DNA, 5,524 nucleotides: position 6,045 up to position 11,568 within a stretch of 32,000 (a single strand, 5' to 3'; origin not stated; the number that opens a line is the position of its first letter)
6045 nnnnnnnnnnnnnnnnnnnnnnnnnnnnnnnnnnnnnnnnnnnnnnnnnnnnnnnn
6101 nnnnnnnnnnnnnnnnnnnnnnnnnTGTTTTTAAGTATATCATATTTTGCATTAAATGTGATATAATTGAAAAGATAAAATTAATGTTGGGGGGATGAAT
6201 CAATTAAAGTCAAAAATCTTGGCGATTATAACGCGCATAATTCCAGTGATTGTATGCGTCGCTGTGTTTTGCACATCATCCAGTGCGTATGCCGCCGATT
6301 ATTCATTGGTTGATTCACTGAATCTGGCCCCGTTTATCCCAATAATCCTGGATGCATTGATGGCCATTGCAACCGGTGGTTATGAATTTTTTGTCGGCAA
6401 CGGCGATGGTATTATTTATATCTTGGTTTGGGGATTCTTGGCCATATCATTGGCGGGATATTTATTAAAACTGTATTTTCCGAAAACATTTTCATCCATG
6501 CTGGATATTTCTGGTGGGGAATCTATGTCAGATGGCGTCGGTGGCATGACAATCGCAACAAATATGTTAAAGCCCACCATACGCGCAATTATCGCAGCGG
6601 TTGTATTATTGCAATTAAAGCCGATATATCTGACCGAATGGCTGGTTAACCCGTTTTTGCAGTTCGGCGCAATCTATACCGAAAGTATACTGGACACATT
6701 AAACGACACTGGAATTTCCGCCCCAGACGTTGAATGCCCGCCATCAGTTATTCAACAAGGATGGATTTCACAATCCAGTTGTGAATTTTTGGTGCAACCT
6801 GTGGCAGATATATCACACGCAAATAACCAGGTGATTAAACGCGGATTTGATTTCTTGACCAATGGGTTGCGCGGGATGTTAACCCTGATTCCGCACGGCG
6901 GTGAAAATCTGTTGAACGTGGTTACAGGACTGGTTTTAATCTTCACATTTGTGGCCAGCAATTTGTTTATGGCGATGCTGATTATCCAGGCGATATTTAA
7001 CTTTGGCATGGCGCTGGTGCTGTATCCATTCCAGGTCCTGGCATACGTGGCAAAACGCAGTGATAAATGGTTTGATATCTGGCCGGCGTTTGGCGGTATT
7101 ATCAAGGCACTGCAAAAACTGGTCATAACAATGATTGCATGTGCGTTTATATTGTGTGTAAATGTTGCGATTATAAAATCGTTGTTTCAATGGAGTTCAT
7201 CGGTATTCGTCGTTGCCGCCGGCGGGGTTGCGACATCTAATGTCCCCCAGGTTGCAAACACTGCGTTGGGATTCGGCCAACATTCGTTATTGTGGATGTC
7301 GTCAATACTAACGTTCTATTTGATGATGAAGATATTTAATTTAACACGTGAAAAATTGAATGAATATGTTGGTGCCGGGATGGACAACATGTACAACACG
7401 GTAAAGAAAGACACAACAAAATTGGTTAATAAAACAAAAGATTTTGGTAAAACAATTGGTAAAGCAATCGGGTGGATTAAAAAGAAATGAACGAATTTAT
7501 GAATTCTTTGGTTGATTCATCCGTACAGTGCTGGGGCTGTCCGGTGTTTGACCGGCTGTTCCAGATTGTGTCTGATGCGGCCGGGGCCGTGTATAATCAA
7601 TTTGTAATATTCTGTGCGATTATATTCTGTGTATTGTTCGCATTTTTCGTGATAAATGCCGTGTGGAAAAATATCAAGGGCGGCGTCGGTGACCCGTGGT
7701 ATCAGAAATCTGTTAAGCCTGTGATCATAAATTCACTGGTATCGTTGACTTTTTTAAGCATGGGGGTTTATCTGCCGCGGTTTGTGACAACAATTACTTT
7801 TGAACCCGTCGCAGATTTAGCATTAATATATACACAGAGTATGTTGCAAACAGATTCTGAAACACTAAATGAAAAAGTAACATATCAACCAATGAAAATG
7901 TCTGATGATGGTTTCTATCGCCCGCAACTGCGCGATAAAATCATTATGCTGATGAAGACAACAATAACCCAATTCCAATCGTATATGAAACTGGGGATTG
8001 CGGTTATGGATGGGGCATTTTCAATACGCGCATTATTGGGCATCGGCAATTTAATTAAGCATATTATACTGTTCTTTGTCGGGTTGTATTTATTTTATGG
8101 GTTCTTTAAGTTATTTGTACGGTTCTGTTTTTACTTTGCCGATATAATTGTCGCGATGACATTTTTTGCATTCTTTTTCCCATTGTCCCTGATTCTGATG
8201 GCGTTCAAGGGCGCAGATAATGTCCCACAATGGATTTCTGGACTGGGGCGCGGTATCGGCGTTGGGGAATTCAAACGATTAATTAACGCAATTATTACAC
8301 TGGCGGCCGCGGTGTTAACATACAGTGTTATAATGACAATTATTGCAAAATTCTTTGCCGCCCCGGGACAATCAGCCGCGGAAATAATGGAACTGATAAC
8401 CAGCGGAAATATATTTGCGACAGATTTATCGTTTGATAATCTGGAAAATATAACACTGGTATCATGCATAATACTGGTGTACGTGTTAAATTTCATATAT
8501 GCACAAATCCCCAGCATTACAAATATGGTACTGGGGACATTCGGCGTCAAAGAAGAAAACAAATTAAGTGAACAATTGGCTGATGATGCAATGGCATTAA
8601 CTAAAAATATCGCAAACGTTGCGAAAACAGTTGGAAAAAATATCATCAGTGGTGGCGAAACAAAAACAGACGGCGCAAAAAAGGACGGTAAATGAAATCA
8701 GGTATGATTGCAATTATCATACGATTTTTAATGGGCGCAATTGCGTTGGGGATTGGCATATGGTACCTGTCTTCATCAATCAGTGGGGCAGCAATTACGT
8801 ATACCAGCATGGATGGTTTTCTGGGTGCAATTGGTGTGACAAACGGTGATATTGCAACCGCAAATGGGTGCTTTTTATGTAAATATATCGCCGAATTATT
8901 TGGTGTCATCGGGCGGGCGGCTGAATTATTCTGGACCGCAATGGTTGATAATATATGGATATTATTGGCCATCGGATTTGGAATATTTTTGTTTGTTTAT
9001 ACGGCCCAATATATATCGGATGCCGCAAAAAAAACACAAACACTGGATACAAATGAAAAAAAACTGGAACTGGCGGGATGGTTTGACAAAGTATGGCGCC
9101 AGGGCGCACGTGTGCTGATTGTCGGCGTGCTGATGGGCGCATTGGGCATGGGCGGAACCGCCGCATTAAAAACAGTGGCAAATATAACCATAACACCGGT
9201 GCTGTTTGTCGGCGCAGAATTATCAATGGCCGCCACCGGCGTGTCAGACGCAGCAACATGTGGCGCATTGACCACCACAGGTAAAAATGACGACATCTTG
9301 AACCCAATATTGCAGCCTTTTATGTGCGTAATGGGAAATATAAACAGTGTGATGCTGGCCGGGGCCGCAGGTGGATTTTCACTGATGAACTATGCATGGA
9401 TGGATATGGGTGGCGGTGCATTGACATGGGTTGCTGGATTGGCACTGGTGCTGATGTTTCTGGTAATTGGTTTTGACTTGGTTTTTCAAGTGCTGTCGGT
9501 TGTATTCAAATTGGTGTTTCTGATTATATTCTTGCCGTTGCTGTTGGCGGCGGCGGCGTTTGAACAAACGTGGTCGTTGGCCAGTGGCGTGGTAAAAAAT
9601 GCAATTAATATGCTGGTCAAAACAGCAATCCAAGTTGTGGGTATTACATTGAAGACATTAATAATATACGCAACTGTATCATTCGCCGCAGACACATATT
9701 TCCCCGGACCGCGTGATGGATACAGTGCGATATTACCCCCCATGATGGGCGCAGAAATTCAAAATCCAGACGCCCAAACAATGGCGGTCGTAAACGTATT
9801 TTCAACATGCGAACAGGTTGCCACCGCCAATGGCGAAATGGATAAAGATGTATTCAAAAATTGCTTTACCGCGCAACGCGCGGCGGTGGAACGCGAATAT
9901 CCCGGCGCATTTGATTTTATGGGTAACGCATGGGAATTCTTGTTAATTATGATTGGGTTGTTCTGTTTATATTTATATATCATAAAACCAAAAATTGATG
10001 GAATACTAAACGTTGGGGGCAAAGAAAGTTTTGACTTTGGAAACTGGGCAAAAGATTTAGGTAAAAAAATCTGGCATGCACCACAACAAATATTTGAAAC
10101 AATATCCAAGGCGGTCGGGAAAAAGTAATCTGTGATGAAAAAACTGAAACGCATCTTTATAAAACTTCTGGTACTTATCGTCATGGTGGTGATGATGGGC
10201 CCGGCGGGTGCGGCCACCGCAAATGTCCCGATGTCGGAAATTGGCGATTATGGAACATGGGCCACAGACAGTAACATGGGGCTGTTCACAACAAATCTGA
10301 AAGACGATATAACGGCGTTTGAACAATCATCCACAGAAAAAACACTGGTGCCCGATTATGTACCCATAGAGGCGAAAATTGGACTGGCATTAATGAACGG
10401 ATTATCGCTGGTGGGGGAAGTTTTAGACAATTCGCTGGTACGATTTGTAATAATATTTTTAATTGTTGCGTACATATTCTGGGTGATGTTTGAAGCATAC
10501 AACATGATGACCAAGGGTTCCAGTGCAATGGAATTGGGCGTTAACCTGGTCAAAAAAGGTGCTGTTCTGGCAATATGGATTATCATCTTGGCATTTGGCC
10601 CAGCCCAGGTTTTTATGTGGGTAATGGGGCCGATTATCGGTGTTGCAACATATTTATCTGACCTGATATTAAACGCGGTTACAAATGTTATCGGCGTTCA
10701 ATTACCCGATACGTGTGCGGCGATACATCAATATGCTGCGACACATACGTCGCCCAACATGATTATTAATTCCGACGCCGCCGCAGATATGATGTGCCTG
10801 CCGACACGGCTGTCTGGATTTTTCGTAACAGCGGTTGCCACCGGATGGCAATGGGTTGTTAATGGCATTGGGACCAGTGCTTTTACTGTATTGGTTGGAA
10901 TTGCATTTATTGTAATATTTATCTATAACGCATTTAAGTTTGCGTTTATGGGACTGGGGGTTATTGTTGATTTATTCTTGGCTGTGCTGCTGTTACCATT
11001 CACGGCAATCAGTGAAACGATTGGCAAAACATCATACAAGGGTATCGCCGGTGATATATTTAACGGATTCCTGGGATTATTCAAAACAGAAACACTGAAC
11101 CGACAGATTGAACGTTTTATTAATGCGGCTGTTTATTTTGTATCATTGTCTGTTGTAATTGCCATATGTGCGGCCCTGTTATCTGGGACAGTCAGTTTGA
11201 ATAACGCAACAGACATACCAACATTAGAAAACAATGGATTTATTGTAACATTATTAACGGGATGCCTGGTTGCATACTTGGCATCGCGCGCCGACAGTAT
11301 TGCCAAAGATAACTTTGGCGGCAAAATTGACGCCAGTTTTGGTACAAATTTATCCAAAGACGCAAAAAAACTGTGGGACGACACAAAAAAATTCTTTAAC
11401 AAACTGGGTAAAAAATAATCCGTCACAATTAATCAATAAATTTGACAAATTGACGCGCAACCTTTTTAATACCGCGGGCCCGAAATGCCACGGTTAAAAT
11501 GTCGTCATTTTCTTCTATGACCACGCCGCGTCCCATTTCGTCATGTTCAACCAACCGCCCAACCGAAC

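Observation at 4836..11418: Orphan array of five paralogous polytopic membrane proteins (TrbL/VirB6-like?) with no other secretion-system gene nearby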

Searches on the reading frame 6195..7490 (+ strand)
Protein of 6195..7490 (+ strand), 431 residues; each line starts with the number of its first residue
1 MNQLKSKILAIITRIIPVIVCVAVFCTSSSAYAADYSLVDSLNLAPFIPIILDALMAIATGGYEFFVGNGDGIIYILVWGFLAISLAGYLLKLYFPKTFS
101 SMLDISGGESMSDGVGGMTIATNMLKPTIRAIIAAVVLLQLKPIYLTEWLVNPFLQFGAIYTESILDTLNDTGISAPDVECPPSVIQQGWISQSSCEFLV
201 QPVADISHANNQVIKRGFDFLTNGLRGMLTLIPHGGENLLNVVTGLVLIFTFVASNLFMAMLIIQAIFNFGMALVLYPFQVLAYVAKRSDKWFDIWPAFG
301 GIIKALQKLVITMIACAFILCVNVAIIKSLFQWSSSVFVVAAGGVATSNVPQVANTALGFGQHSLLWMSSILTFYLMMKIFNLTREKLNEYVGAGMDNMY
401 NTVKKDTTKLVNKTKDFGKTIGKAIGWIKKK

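Call 3: search_protein_families(library=pfam, proteins=[window:6195-7490:+], max_evalue=10)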
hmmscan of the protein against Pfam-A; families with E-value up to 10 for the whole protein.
window:6195-7490:+ (431 aa): 0 families

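Call 4: search_protein_families(library=ncbifam, proteins=[window:6195-7490:+], max_evalue=10)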
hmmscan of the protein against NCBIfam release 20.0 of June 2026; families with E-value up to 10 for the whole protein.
window:6195-7490:+ (431 aa): 0 families

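Call 12: find_encoding_contigs(protein=window:6195-7490:+, flank=10000, max_places=6)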
Protein window:6195-7490:+ (431 aa): 23 contigs read that carry it; 6 places shown.
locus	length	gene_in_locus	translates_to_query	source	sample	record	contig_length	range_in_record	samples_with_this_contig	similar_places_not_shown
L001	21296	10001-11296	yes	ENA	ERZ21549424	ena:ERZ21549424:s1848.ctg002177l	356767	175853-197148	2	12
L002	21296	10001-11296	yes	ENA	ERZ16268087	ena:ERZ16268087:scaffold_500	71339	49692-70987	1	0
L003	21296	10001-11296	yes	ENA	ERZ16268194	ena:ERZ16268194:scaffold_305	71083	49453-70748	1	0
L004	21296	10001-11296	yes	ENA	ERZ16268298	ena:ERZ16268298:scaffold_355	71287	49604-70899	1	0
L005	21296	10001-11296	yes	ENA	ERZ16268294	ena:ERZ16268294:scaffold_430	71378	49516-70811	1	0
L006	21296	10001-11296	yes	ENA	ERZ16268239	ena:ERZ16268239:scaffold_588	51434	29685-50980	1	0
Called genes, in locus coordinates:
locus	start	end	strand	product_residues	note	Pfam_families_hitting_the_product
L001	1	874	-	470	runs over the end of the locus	-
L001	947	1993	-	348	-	PF03033:Glyco_transf_28, PF04101:Glyco_tran_28_C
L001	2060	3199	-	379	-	PF01098:FTSW_RODA_SPOVE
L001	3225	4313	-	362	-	PF10555:MraY_sig1 (weak), PF00953:Glycos_transf_4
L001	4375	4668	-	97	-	PF09864:MliC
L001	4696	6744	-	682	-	PF00912:Transgly, PF00905:Transpeptidase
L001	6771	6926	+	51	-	-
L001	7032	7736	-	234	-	PF00459:Inositol_P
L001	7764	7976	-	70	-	PF01197:Ribosomal_L31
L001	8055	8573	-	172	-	-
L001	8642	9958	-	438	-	-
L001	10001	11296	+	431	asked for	-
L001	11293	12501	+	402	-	-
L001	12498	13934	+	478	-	-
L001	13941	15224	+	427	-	-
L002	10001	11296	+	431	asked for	-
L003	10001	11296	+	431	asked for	-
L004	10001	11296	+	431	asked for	-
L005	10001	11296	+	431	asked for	-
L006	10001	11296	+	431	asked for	-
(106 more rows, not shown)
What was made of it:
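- On Rickettsiales vir homolog (rvh) T4SS: The neighbours are a 172-aa hypothetical, rpmE and suhB on one side and uvrD on the other (call 12).
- Checked: The flanks are as stated: rpmE, a suhB-like gene and a hypothetical on one side, uvrD on the other (call 12).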

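Call 95: predict_structure(alignment_id=A6)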
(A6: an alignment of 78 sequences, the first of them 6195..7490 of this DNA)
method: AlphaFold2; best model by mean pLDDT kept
length: 431 residues; sequences in the alignment: 78
mean_pLDDT: 82.9   pTM: 0.74
mean pLDDT of the five models: 82.9, 79.9, 78.9, 78.8, 78.5
residues with pLDDT >= 90: 120; 70-90: 249; 50-70: 60; < 50: 2
segments of 3 or more residues with pLDDT < 50: none
pLDDT, mean of each block of 10 residues (from residue 1): 90 85 69 73 87 91 91 94 92 84 69 78 92 93 87 87 81 77 85 89 88 89 88 82 91 89 90 93 90 89 89 86 81 62 57 64 86 86 83 56 70 81 80 62
secondary structure, 60 per line:
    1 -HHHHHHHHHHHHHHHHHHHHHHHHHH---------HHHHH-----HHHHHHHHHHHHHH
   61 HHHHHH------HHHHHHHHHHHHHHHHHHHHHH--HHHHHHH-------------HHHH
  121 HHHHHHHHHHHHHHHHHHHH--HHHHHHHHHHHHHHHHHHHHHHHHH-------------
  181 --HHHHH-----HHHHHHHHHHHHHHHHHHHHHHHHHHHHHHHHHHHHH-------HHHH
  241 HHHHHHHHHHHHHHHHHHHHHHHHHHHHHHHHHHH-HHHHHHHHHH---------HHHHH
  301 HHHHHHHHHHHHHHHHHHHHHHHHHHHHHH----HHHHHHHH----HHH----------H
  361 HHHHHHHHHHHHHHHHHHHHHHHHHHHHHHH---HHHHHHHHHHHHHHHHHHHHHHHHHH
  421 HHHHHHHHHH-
elements in order: H2-27 H37-41 H47-66 H73-94 H97-103 H117-140 H143-167 H183-187 H193-229 H237-275 H277-286 H296-330 H335-342 H360-391 H395-430
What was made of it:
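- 6195..7490 (+): M2, 431 aa. VirB6-like paralog 2, first gene of the four-gene operon. It has a cleavable-looking signal peptide (…SSSAYA) and a loop Cys pair (C181/C196). AF2 model has pLDDT 82.9 and pTM 0.74 (call 95).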

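Call 98: fold_search(model_id=the predicted structure, library=pdb)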
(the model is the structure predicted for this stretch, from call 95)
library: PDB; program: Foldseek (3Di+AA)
matches with E <= 10: 677; with E <= 0.001: 0
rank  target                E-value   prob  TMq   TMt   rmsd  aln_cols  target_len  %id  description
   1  8rt9_F                2.4e-03  1.00  0.33  0.48  11.1       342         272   12  Stalk complex full-length structure (TrwJ/VirB5-TrwI/VirB6) from the fully-assembled R388 type IV secretion system det (released 2024-06-19)
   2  8rtd_L                3.0e-03  1.00  0.35  0.51  10.8       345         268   13  Stalk-Arches-IMC structure from the fully-assembled R388 type IV secretion system determined by cryo-EM. (released 2024-06-19)
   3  7o3v_F                4.0e-03  1.00  0.32  0.46  10.5       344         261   13  Stalk complex structure (TrwJ/VirB5-TrwI/VirB6) from the fully-assembled R388 type IV secretion system determined by c (released 2022-06-22)
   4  7o3v_J                7.7e-03  1.00  0.37  0.56  10.1       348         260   11  Stalk complex structure (TrwJ/VirB5-TrwI/VirB6) from the fully-assembled R388 type IV secretion system determined by c (released 2022-06-22)
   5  7o3v_G                1.2e-02  1.00  0.31  0.45  10.5       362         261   12  Stalk complex structure (TrwJ/VirB5-TrwI/VirB6) from the fully-assembled R388 type IV secretion system determined by c (released 2022-06-22)
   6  8rtd_H                3.4e-02  1.00  0.28  0.49  13.3       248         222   13  Stalk-Arches-IMC structure from the fully-assembled R388 type IV secretion system determined by cryo-EM. (released 2024-06-19)
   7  8rtd_I                5.3e-02  1.00  0.26  0.48  10.7       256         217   13  Stalk-Arches-IMC structure from the fully-assembled R388 type IV secretion system determined by cryo-EM. (released 2024-06-19)
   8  7udn_B                6.0e-02  0.87  0.20  0.27  26.3       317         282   11  Crystal structure of designed helical repeat protein RPB_PLP1_R6 in alternative conformation 2 (released 2023-03-22)
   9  7o3v_I                7.6e-02  1.00  0.25  0.49  12.4       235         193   13  Stalk complex structure (TrwJ/VirB5-TrwI/VirB6) from the fully-assembled R388 type IV secretion system determined by c (released 2022-06-22)
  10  5nlx                  1.0e-01  0.25  0.15  0.16  34.9       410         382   10  A2A Adenosine receptor room-temperature structure determined by serial millisecond crystallography (released 2017-09-27)
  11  9f63                  1.9e-01  0.14  0.12  0.12  30.3       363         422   15  Crystal structure of Saccharomyces cerevisiae pH nine-sensitive protein 1 (PNS1) (released 2024-05-15)
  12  6grj_A                2.3e-01  0.13  0.12  0.14  38.9       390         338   11  Structure of the AhlB pore of the tripartite alpha-pore forming toxin, AHL, from Aeromonas hydrophila. (released 2019-07-03)
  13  6grj_E                2.4e-01  0.13  0.12  0.14  43.8       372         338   14  Structure of the AhlB pore of the tripartite alpha-pore forming toxin, AHL, from Aeromonas hydrophila. (released 2019-07-03)
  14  6h2f_E                2.8e-01  0.10  0.10  0.13  39.1       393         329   12  Structure of the pre-pore AhlB of the tripartite alpha-pore forming toxin, AHL, from Aeromonas hydrophila. (released 2019-07-10)
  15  5k2a                  2.9e-01  0.16  0.15  0.16  34.8       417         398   10  2.5 angstrom A2a adenosine receptor structure with sulfur SAD phasing using XFEL data (released 2016-09-21)
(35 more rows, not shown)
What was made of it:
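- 6195..7490 (+): The Foldseek top 7 are all TrwI/VirB6 chains, probability 1.00, best E 2.4e-3 (call 98).
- On TrbL/VirB6 (Pfam PF04610): For M2, the top 7 are all TrwI chains, probability 1.00, E 2.4e-3 upward, TM (target) 0.45-0.56 (call 98).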

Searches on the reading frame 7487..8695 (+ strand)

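Call 3: search_protein_families(library=pfam, proteins=[window:7487-8695:+], max_evalue=10)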
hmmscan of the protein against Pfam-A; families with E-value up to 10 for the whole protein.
window:7487-8695:+ (402 aa): 1 family
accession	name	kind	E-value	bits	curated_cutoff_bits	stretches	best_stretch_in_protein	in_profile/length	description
PF25471.1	TM_PetC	-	8.3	6.7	37.1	1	270-298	16-44/48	Iron-sulfur subunit PetC transmembrane anchor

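Call 4: search_protein_families(library=ncbifam, proteins=[window:7487-8695:+], max_evalue=10)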
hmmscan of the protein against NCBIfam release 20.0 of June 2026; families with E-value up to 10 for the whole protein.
window:7487-8695:+ (402 aa): 0 families

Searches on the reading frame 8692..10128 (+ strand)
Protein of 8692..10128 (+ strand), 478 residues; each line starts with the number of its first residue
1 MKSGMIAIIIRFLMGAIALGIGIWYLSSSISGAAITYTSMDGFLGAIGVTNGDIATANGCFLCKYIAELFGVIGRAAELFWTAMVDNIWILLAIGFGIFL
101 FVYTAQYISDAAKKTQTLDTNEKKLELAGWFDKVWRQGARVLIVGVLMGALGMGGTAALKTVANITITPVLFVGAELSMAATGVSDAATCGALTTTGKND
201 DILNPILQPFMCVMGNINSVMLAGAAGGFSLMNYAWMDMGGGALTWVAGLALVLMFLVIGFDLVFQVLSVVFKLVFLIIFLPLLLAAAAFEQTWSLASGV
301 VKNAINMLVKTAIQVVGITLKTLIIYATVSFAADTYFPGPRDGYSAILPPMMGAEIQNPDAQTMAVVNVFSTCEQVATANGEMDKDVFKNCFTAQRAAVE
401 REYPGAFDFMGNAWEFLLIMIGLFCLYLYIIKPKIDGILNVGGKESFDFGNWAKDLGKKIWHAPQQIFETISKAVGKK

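Call 3: search_protein_families(library=pfam, proteins=[window:8692-10128:+], max_evalue=10)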
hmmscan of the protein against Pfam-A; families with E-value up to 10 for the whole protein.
window:8692-10128:+ (478 aa): 1 family
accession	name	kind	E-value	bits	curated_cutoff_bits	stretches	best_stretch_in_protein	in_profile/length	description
PF07438.16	DUF1514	-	0.66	10.3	25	1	88-119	1-31/62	Protein of unknown function (DUF1514)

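Call 4: search_protein_families(library=ncbifam, proteins=[window:8692-10128:+], max_evalue=10)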
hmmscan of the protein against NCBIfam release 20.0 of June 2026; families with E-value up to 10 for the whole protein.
window:8692-10128:+ (478 aa): 0 families

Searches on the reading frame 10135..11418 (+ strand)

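Call 3: search_protein_families(library=pfam, proteins=[window:10135-11418:+], max_evalue=10)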
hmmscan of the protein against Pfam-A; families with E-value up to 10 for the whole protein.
window:10135-11418:+ (427 aa): 3 families
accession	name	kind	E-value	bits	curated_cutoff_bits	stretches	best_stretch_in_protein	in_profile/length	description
PF24838.2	8xMP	-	0.08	13.2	30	1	319-380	9-63/136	Octameric membrane protein family (8xMP)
PF11803.13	UXS1_N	-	0.21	12.4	30.1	0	5-69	11-73/75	UDP-glucuronate decarboxylase N-terminal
PF14967.11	FAM70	-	0.3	10.9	27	1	281-354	37-108/323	FAM70 protein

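Call 4: search_protein_families(library=ncbifam, proteins=[window:10135-11418:+], max_evalue=10)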
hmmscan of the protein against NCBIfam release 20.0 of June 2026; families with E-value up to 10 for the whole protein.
window:10135-11418:+ (427 aa): 0 families
